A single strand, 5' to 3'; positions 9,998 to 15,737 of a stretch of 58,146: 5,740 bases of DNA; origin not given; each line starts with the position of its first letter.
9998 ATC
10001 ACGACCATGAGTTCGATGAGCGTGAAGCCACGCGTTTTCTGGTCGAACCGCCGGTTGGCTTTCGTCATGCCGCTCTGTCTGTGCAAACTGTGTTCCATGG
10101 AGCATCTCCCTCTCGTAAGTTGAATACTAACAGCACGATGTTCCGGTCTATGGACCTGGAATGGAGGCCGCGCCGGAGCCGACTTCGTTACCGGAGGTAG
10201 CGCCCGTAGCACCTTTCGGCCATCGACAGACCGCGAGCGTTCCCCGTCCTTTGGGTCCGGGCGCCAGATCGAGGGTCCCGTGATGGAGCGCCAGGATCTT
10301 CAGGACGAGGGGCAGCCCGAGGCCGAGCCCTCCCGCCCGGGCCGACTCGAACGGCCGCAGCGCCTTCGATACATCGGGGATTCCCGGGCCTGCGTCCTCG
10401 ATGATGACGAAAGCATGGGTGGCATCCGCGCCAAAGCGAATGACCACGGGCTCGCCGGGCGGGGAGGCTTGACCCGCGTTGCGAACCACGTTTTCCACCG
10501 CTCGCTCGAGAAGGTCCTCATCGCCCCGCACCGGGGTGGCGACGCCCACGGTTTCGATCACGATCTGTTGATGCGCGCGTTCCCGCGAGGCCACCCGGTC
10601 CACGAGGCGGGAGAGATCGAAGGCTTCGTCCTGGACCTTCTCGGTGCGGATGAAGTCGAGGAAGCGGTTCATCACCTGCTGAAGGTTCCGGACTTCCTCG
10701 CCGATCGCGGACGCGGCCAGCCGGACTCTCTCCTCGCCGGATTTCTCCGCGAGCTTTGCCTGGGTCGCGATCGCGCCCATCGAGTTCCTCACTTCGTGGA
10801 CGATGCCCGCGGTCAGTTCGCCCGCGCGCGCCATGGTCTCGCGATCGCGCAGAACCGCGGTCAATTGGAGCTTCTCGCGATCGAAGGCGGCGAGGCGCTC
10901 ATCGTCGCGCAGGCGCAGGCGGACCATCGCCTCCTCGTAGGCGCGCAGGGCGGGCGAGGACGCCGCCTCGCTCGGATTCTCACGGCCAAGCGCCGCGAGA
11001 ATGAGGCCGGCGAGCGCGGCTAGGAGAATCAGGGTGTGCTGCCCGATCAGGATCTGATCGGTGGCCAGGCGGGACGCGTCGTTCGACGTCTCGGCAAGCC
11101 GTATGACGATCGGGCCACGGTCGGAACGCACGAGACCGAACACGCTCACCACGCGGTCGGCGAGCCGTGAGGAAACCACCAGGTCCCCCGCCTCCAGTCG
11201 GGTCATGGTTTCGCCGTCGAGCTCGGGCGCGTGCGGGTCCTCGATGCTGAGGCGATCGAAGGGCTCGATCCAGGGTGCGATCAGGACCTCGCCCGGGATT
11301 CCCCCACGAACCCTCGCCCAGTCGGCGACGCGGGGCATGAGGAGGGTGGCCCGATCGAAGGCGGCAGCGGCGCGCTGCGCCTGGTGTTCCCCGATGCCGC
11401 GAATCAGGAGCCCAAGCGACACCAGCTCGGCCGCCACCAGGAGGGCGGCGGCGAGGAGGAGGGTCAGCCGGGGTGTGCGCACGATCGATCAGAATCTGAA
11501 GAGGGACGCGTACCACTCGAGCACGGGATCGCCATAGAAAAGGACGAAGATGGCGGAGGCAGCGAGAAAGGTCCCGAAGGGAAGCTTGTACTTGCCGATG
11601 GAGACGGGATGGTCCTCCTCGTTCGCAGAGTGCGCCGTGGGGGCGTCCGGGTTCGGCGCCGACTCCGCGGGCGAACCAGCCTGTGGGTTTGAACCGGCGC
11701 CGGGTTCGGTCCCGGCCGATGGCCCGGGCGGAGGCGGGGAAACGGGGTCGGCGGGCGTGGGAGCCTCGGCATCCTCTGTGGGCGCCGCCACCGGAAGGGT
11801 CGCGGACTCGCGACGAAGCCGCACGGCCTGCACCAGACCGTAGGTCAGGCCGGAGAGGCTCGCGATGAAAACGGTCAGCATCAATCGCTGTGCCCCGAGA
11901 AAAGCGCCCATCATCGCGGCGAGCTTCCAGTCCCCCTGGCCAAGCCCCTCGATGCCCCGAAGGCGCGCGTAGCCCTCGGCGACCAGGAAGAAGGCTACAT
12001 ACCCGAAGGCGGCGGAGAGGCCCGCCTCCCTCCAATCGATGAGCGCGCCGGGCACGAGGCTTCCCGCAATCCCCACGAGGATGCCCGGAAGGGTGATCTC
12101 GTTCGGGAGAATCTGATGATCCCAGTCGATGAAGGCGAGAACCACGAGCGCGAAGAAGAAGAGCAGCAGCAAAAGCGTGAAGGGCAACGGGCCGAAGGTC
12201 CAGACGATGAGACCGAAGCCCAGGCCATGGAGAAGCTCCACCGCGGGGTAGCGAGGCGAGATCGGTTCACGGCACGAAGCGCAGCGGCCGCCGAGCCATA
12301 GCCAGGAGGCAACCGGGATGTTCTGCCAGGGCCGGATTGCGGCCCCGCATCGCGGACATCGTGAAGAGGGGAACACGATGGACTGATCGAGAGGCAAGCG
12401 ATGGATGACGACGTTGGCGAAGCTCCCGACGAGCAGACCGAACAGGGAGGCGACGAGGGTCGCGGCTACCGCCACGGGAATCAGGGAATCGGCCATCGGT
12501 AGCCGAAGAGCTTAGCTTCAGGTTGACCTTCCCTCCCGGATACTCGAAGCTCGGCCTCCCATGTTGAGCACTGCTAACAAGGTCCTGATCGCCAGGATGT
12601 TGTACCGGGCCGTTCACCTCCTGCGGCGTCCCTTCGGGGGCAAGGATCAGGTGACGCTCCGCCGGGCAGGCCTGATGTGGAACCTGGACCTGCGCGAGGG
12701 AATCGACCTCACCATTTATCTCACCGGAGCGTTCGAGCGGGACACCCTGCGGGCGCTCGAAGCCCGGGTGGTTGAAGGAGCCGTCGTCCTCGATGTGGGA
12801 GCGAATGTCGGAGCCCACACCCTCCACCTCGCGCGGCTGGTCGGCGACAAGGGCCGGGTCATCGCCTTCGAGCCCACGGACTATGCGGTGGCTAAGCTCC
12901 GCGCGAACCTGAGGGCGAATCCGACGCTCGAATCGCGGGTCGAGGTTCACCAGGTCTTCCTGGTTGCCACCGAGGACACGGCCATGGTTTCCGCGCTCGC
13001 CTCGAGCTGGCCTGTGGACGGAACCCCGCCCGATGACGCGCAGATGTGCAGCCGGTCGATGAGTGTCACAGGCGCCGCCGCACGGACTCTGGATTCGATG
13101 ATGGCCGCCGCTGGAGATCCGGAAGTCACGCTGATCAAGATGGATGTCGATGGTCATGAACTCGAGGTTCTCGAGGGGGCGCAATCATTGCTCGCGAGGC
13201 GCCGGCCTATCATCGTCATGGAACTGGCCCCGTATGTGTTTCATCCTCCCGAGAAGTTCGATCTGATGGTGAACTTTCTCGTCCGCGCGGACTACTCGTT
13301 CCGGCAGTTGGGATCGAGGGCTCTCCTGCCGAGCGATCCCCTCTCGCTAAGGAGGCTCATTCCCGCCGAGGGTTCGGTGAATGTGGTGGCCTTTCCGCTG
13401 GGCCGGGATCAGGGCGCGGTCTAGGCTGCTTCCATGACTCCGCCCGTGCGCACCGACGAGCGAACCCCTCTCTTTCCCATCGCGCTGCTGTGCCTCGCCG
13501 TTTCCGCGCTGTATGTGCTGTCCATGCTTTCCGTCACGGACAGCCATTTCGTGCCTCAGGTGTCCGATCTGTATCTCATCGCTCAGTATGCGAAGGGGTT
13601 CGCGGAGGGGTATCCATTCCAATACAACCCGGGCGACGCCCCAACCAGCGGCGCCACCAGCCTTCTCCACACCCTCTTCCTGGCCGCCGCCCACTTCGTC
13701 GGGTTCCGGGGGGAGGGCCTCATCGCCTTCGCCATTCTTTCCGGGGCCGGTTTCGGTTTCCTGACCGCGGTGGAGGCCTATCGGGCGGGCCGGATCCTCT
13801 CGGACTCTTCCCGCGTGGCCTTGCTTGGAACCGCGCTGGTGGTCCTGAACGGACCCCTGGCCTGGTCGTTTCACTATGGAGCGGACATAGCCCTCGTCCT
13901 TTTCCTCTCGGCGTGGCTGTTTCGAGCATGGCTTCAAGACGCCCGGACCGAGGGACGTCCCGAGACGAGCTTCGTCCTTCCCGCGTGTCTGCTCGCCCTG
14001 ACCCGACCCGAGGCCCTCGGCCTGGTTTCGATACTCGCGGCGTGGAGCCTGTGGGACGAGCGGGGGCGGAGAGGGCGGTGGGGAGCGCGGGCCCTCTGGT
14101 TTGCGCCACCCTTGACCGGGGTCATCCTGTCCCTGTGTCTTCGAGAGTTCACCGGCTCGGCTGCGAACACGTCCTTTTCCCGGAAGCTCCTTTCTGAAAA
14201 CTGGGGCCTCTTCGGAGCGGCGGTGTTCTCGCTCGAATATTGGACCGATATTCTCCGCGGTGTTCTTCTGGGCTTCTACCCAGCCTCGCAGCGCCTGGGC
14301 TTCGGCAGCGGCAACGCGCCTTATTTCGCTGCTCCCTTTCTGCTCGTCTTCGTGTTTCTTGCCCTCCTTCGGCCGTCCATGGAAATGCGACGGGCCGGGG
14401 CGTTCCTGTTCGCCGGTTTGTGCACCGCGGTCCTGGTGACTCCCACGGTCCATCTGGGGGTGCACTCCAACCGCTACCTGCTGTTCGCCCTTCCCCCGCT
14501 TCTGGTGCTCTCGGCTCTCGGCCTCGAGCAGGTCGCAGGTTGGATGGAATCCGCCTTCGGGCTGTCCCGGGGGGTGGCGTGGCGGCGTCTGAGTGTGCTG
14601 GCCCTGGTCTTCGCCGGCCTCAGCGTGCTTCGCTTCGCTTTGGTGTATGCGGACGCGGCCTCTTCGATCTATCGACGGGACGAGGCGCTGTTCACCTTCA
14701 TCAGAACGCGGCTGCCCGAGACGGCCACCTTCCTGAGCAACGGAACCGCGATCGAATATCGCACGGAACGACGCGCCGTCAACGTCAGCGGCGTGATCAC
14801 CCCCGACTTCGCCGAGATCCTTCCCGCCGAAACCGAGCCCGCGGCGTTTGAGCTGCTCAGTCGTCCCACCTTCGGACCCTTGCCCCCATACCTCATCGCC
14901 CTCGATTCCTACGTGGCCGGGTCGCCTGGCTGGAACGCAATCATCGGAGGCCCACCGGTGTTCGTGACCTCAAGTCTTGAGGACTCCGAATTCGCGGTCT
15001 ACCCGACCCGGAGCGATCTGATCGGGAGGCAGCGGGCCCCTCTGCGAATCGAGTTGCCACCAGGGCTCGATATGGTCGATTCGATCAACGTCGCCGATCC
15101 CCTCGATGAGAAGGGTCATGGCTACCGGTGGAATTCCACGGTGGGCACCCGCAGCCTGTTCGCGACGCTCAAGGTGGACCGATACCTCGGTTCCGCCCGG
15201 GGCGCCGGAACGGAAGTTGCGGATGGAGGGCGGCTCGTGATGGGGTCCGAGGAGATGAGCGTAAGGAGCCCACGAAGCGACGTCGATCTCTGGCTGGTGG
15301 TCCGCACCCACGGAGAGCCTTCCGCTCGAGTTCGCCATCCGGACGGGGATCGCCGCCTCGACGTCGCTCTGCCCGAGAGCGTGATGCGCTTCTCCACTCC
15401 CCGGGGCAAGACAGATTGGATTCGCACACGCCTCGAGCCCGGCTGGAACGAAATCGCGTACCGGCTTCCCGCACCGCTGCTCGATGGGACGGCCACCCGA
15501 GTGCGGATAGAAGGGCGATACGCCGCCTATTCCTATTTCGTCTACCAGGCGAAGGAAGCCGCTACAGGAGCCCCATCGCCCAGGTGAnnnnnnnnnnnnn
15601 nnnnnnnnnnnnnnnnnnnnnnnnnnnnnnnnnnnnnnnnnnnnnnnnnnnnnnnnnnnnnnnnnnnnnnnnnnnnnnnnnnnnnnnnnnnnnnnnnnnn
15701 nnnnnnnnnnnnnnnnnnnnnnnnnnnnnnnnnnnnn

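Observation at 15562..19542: pilA-proximal ABC-2 exporter chained by overlapping codons to an exported helical protein and a GT39-like enzyme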

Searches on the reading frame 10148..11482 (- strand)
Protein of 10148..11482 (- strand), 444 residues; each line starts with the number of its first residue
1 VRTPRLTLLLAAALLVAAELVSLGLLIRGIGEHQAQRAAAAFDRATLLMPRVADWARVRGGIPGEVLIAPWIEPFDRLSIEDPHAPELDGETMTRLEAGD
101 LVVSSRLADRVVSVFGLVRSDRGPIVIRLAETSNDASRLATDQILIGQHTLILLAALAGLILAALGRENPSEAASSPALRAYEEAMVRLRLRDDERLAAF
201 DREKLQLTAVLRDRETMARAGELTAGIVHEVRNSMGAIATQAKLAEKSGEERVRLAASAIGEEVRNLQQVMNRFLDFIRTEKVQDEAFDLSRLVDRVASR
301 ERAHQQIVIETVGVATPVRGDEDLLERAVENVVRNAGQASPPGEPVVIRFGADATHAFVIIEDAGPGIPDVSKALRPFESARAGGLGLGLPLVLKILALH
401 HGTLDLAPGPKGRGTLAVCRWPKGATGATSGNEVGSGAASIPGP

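Call 23: search_protein_families(library=pfam, proteins=[window:10148-11482:-], max_evalue=0.01)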
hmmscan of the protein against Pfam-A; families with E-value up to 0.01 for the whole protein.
window:10148-11482:- (444 aa): 3 families
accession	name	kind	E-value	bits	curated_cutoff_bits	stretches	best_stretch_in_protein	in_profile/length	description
PF02518.31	HATPase_c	-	3.4e-14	53.7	26.4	1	320-423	1-109/111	Histidine kinase-, DNA gyrase B-, and HSP90-like ATPase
PF00512.31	HisKA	-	4.9e-07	30.1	26.9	1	221-280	3-63/66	His Kinase A (phospho-acceptor) domain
PF13581.12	HATPase_c_2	-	1e-05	26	27.4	1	328-390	39-104/127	Histidine kinase-like ATPase domain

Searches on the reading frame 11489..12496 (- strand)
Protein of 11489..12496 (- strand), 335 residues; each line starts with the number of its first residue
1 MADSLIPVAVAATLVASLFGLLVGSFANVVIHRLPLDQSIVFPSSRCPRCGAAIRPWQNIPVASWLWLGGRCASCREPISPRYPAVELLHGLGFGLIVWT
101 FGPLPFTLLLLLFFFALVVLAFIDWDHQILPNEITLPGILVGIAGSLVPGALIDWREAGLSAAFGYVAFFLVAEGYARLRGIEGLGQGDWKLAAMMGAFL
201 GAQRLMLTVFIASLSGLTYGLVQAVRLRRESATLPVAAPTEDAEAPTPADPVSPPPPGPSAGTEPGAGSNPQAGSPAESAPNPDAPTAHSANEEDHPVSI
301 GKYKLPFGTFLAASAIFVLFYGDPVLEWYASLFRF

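Call 4: search_protein_families(library=pfam, proteins=[window:11489-12496:-], max_evalue=0.01)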
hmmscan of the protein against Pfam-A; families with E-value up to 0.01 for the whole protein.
window:11489-12496:- (335 aa): 2 families
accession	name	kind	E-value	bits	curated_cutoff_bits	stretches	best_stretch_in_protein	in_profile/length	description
PF06750.18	A24_N_bact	-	2.4e-34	117.7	23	1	18-101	1-84/84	Bacterial Peptidase A24 N-terminal domain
PF01478.23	Peptidase_A24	-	1.3e-22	80.6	26.5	1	111-221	1-104/104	Type IV leader peptidase family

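Call 5: search_protein_families(library=ncbifam, proteins=[window:11489-12496:-], max_evalue=0.01)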
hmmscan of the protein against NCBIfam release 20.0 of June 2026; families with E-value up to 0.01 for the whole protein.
window:11489-12496:- (335 aa): 0 families

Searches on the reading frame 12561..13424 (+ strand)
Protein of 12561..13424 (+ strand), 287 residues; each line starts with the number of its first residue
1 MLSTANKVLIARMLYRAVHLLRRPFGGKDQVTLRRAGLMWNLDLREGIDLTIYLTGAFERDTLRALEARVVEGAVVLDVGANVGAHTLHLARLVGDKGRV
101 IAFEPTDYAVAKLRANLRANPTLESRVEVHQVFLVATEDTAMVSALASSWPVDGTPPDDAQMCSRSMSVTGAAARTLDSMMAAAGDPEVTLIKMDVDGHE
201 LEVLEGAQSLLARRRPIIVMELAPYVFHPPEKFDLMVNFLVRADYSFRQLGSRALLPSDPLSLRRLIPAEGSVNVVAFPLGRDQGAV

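Call 4: search_protein_families(library=pfam, proteins=[window:12561-13424:+], max_evalue=0.01)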
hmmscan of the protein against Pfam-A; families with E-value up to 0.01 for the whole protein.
window:12561-13424:+ (287 aa): 5 families
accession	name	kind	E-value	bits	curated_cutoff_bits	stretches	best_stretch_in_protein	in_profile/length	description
PF05050.19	Methyltransf_21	-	8.4e-20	72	22.7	1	78-246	1-172/173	Methyltransferase FkbM domain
PF13649.12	Methyltransf_25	-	6.6e-05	24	27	1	76-131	1-52/97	Methyltransferase domain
PF01135.25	PCMT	-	0.00024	21.4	20.3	1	70-121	71-122/210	Protein-L-isoaspartate(D-aspartate) O-methyltransferase (PCMT)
PF01189.24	Methyltr_RsmB-F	-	0.0017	18.5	27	1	72-119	8-55/199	16S rRNA methyltransferase RsmB/F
PF02475.24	TRM5-TYW2_MTfase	-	0.008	16.6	28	0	66-127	30-89/164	TRM5/TYW2 methyltransferase domain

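Call 5: search_protein_families(library=ncbifam, proteins=[window:12561-13424:+], max_evalue=0.01)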
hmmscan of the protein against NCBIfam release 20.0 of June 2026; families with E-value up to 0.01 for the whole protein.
window:12561-13424:+ (287 aa): 13 families
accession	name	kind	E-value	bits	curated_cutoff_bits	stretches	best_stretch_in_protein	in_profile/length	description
TIGR01444.1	fkbM_fam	subfamily_domain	2.4e-28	99.4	37.7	1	75-222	1-142/143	FkbM family methyltransferase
TIGR02469.1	CbiT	equivalog_domain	3.6e-06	27.2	78.3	1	69-124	16-69/124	precorrin-6Y C5,15-methyltransferase (decarboxylating) subunit CbiT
NF047649.1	MTase_UXPK_star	exception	4e-06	26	460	1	70-127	75-132/283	methyltransferase/UXPK-star double selenoprotein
NF053511.1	tRNA_U34_MnmM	equivalog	3.3e-05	23.5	135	1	65-130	10-74/183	tRNA 5-(aminomethyl)-2-thiouridylate-methyltransferase MnmM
NF001556.0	PRK00377.1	equivalog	5.4e-05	23.1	238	1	67-117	35-85/198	cobalt-precorrin-6Y C(15)-methyltransferase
NF008823.0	PRK11873.1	subfamily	0.00016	21.3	263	1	68-119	73-124/272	arsenite methyltransferase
NF011493.0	PRK14901.1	equivalog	0.00019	20.4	540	1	72-117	254-299/447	16S rRNA (cytosine(967)-C(5))-methyltransferase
TIGR00446.1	nop2p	subfamily_domain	0.00021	20.6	210.45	1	66-118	67-117/264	NOL1/NOP2/sun family putative RNA methylase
NF041537.1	ArsM_AhpD_UU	exception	0.00031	19.6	510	1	69-119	73-123/345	arsenite methyltransferase/AhpD domain selenoprotein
NF041536.1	ArsM_DUF2284_UU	exception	0.0024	16.3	575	1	69-118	73-122/459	arsenite methyltransferase/DUF2284 domain selenoprotein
NF010549.0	PRK13942.1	equivalog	0.0035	16.8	282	1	71-118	76-123/215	protein-L-isoaspartate O-methyltransferase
TIGR00080.1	pimt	equivalog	0.0036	17.1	159.05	1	70-123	75-125/216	protein-L-isoaspartate O-methyltransferase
TIGR00438.1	rrmJ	equivalog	0.0083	15.6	300.15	0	70-105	30-65/188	23S rRNA (uridine(2552)-2'-O)-methyltransferase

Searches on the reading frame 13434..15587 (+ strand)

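Call 4: search_protein_families(library=pfam, proteins=[window:13434-15587:+], max_evalue=0.01)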
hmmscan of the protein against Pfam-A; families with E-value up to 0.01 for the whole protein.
window:13434-15587:+ (717 aa): 0 families

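Call 5: search_protein_families(library=ncbifam, proteins=[window:13434-15587:+], max_evalue=0.01)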
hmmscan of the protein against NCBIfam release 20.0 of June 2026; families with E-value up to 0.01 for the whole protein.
window:13434-15587:+ (717 aa): 1 family
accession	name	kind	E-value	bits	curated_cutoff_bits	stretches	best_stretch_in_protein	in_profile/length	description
NF047440.1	LA3751_2_3_fam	subfamily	0.0079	15.1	200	0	106-367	107-357/460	LA_3751/LA_3752 family putative glycosyltransferase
